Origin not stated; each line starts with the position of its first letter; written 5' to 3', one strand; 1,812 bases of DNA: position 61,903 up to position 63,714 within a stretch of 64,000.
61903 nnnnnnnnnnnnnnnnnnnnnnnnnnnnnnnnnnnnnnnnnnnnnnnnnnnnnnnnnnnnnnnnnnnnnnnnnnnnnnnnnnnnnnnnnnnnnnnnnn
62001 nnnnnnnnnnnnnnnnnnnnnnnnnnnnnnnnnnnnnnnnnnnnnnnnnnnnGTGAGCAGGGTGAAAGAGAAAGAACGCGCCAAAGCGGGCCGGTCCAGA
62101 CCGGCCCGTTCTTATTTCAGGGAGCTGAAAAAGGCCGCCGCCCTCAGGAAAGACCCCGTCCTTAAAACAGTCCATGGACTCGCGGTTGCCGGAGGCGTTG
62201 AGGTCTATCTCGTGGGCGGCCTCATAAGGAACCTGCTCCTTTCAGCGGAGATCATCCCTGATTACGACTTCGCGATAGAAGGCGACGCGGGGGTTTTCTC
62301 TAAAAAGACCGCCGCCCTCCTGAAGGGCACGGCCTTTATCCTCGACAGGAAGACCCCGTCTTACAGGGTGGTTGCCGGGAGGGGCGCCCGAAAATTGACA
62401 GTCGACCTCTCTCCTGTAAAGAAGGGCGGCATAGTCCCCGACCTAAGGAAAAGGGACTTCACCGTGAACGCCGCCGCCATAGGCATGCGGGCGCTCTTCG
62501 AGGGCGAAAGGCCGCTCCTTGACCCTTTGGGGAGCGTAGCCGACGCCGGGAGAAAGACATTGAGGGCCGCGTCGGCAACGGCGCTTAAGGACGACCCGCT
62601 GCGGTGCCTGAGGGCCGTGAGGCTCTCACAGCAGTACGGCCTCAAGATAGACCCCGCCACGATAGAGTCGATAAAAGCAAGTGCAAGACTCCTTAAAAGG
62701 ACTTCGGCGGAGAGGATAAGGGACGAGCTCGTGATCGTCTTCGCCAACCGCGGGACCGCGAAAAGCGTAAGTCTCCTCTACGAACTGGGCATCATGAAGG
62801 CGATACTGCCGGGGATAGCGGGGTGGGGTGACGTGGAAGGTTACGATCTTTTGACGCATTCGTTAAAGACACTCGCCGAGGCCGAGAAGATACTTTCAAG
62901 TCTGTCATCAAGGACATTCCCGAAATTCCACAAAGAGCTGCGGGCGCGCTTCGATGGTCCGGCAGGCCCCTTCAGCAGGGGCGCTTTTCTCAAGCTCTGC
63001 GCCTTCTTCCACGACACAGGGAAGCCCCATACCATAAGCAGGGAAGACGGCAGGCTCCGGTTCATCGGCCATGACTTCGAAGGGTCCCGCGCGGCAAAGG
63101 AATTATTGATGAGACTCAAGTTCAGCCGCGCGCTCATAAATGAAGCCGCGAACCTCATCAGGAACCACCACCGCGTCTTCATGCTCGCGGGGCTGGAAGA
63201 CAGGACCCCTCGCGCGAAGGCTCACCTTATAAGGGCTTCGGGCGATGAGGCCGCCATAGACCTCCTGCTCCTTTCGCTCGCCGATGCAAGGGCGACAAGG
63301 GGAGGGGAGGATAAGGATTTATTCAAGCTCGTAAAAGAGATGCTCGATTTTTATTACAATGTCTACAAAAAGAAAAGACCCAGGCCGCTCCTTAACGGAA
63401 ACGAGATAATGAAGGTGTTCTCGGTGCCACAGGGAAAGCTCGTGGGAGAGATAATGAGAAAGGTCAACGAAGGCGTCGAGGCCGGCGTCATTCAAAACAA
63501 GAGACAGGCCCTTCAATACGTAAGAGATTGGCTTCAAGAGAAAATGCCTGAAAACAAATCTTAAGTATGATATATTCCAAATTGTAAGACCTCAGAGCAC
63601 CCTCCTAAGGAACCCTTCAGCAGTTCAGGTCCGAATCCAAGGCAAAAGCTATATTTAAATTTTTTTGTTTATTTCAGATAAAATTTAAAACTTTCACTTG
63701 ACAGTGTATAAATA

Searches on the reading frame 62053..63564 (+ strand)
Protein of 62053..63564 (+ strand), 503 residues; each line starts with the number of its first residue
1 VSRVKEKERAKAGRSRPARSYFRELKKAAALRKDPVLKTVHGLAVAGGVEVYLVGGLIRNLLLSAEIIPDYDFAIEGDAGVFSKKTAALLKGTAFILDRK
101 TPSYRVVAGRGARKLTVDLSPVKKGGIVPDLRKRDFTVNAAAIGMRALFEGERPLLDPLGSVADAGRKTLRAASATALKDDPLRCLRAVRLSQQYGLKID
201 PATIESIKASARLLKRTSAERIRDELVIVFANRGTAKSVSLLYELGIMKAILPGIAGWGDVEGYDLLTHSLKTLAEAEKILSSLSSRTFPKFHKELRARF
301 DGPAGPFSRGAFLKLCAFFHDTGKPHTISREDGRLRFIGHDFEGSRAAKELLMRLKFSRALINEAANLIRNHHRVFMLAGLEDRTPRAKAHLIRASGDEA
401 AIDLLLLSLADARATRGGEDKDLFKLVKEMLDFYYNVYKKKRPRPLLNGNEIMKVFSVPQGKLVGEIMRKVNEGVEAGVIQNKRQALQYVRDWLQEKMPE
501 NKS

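Call 57: find_encoding_contigs(protein=window:62053-63564:+, flank=10000, max_places=2)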
Protein window:62053-63564:+ (503 aa): 1 contig read that carries it; 1 place shown.
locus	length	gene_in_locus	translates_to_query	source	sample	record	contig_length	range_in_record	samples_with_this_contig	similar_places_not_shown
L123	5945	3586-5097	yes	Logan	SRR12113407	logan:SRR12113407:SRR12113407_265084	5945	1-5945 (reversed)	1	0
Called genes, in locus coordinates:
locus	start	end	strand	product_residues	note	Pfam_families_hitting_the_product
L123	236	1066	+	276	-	PF21948:LplA-B_cat, PF03099:BPL_LplA_LipB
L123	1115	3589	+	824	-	-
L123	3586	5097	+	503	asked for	PF01743:PolyA_pol (weak), PF12627:PolyA_pol_RNAbd, PF01966:HD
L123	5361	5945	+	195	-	?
